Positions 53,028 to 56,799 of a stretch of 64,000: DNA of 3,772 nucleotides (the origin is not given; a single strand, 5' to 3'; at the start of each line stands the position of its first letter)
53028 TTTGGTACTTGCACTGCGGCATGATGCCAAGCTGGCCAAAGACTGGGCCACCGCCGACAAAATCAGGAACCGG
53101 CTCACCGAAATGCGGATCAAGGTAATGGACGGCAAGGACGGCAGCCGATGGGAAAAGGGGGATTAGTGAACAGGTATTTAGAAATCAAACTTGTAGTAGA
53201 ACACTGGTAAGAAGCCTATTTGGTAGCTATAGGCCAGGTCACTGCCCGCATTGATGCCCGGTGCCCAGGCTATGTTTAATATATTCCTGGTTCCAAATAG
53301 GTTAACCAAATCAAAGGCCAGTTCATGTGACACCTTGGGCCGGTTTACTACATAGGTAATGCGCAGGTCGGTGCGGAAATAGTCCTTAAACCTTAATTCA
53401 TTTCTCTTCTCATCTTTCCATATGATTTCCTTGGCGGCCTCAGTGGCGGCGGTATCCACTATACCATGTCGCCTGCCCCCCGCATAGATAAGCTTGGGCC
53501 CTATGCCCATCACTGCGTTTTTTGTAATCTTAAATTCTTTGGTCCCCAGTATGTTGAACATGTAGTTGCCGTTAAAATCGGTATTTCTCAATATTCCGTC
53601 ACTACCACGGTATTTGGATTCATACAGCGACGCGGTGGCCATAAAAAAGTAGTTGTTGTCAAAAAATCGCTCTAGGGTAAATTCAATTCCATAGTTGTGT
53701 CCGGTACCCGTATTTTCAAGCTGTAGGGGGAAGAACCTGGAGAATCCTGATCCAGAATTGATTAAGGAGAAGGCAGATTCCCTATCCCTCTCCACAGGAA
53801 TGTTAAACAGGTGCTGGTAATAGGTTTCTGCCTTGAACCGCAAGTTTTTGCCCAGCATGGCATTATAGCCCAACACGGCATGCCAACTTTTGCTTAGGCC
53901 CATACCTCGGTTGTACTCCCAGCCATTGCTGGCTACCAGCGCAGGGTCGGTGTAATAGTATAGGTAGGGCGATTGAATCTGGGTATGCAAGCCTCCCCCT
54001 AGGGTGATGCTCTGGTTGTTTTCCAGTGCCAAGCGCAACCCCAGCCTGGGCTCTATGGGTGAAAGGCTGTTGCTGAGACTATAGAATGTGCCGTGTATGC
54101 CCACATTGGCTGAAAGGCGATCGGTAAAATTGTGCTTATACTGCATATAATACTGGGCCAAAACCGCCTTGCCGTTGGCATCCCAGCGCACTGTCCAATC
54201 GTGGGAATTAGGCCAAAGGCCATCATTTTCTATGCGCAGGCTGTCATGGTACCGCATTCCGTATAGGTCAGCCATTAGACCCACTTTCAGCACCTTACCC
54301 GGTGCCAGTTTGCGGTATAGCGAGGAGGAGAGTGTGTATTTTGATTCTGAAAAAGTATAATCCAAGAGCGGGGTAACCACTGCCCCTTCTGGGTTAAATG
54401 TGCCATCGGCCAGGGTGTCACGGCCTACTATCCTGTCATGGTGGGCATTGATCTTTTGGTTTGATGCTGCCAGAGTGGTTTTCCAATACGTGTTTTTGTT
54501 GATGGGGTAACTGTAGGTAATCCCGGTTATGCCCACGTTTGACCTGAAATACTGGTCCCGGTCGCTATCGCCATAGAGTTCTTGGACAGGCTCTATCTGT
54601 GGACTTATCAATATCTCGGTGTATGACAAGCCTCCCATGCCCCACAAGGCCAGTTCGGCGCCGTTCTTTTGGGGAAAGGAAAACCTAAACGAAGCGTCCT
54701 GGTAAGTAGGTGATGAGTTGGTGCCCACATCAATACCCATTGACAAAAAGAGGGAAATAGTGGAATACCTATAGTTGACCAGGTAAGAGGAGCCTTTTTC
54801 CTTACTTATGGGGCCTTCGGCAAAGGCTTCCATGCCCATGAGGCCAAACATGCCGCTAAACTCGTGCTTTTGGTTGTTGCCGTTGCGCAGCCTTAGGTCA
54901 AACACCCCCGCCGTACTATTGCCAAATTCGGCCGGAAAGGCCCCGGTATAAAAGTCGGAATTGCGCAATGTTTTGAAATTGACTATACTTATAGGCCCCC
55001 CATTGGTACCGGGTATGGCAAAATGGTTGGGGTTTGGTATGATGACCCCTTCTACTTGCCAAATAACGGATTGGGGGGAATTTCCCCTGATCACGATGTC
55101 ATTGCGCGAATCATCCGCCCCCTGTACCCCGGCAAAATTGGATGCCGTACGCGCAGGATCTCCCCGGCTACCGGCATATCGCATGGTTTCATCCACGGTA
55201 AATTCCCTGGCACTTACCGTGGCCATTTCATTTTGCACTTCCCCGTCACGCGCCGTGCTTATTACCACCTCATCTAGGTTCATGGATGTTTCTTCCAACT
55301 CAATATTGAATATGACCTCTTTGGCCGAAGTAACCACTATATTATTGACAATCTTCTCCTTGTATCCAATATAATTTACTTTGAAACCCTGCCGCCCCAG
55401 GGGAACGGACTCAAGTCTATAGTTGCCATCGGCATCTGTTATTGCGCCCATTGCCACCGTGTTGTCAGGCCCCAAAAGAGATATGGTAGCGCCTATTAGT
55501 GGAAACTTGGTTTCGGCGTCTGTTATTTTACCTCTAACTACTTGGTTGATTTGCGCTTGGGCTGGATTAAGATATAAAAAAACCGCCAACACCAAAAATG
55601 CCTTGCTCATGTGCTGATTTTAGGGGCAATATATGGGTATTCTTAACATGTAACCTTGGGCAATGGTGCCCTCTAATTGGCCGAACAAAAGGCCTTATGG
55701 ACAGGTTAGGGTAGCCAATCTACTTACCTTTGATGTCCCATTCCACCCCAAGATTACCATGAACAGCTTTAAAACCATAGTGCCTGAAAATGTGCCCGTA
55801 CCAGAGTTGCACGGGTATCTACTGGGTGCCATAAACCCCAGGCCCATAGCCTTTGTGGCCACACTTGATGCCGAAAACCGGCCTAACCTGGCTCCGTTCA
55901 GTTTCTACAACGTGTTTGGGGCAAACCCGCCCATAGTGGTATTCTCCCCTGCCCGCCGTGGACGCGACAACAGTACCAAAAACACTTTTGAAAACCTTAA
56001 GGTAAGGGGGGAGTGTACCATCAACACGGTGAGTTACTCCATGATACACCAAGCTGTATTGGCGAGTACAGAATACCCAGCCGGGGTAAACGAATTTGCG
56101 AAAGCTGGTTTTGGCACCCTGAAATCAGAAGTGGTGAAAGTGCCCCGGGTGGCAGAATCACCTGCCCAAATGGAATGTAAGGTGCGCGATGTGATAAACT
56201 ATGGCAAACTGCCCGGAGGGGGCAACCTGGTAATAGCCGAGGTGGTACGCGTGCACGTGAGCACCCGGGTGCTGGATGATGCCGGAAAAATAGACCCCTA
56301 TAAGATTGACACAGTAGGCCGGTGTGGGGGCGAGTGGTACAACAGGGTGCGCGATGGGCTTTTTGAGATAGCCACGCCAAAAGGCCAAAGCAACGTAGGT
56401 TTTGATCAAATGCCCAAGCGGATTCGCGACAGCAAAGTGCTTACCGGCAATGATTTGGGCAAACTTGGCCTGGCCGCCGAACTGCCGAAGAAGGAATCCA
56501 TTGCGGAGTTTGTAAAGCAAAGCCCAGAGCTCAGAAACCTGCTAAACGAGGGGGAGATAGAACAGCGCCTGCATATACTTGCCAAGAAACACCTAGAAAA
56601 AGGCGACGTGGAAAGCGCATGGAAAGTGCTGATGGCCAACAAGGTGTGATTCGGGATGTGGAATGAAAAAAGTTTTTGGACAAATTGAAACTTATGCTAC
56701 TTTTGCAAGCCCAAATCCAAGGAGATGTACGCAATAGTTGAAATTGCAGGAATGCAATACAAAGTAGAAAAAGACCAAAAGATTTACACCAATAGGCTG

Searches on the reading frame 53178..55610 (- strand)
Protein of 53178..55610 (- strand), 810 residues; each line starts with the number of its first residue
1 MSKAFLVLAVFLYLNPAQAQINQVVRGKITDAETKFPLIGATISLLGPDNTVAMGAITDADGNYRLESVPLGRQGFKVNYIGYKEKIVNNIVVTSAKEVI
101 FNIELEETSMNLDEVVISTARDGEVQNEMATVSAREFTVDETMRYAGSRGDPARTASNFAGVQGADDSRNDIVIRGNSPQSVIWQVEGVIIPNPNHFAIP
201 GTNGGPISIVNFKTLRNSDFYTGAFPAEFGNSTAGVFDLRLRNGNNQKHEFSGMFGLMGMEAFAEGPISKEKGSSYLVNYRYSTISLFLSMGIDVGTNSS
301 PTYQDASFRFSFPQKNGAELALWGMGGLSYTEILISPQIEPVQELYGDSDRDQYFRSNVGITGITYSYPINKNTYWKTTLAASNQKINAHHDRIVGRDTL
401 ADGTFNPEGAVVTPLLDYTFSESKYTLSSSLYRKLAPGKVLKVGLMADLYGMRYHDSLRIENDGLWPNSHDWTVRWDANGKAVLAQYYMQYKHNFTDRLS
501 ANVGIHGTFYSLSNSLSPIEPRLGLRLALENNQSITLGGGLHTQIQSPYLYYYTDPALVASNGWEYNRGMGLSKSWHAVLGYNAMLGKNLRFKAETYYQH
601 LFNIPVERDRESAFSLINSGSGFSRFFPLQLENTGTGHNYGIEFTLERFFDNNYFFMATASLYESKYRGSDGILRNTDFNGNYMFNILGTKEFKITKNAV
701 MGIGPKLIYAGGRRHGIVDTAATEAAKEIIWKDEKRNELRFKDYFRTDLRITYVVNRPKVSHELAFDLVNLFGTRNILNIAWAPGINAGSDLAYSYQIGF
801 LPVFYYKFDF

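Call 16: search_protein_families(library=ncbifam, proteins=[window:53178-55610:-], max_evalue=0.01)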
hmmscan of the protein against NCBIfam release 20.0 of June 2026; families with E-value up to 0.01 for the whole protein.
window:53178-55610:- (810 aa): 2 families
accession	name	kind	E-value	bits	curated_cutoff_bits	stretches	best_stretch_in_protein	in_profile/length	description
TIGR04056.1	OMP_RagA_SusC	subfamily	1e-14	53.9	368.25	1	24-135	2-99/981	SusC/RagA family TonB-linked outer membrane protein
NF052345.1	S_layer_anammox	exception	8.9e-08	30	1400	1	24-124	1314-1410/1596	Kustd1514 family S-layer glycoprotein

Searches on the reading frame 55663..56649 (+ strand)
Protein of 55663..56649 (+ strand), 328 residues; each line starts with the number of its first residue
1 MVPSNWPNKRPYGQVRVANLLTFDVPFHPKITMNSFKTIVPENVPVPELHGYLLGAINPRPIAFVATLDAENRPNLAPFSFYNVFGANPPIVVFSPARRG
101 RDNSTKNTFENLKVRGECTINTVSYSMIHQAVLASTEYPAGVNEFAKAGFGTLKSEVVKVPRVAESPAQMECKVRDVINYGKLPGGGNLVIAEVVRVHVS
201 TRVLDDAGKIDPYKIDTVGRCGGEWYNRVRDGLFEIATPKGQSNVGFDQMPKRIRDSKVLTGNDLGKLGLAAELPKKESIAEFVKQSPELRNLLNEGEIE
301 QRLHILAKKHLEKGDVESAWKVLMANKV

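Call 16: search_protein_families(library=ncbifam, proteins=[window:55663-56649:+], max_evalue=0.01)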
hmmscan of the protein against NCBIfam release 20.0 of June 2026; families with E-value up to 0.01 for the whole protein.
window:55663-56649:+ (328 aa): 0 families

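Call 66: search_protein_families(library=pfam, proteins=[window:55663-56649:+], max_evalue=0.001)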
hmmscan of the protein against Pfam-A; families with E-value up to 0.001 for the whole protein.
window:55663-56649:+ (328 aa): 1 family
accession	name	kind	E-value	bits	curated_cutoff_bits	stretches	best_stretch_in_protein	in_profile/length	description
PF01613.24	Flavin_Reduct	-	4e-22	79.4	27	1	59-203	5-137/153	Flavin reductase like domain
